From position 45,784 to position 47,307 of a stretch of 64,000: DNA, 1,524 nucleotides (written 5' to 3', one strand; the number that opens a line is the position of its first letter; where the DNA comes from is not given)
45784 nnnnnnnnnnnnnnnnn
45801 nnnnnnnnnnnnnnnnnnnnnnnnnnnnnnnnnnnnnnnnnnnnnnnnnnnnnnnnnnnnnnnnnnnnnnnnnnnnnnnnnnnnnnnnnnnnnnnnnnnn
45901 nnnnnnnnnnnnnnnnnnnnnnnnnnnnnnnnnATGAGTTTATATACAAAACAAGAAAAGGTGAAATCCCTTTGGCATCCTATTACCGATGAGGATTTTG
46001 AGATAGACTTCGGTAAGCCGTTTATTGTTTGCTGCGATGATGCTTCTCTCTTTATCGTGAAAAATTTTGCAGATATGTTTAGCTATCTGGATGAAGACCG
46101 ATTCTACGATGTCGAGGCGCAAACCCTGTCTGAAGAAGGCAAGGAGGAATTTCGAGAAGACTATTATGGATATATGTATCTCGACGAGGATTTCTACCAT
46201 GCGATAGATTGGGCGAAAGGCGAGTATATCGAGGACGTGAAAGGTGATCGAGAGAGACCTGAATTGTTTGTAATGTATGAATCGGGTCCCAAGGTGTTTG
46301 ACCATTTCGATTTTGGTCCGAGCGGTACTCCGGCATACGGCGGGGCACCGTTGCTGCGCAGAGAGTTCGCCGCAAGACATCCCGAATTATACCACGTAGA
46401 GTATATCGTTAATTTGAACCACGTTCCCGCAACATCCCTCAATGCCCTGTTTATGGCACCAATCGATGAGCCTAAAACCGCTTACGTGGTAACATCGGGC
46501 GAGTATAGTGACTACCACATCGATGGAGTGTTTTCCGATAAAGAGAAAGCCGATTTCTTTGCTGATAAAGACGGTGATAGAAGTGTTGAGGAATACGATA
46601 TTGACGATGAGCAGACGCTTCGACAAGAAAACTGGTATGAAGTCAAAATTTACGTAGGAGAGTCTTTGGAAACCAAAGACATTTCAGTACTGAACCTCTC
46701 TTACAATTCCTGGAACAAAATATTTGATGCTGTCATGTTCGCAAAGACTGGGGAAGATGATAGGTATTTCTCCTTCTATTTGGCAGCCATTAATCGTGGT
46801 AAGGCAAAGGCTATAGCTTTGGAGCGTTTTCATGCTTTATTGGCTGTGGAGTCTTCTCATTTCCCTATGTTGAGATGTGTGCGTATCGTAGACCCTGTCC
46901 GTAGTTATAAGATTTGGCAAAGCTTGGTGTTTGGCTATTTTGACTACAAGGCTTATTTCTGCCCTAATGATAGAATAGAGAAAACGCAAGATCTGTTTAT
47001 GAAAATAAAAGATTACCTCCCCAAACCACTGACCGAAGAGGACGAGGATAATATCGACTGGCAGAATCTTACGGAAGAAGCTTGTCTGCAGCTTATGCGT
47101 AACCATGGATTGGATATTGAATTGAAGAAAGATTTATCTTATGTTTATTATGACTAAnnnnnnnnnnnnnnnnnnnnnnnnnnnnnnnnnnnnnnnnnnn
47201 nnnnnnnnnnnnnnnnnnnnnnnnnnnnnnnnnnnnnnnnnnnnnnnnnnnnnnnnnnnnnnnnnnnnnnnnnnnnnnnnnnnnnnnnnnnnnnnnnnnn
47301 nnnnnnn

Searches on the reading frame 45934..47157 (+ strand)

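Call 9: search_protein_families(library=phrogs, proteins=[window:45934-47157:+], max_evalue=0.001)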
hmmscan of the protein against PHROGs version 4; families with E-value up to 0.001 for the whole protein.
window:45934-47157:+ (407 aa): 0 families

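Call 10: search_protein_families(library=pfam, proteins=[window:45934-47157:+], max_evalue=0.001)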
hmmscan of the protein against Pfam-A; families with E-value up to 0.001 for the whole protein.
window:45934-47157:+ (407 aa): 1 family
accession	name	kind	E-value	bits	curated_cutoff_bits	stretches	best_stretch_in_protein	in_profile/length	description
PF24024.1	DUF7336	-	3.4e-07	30.4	25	1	182-233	2-56/60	Domain of unknown function (DUF7336)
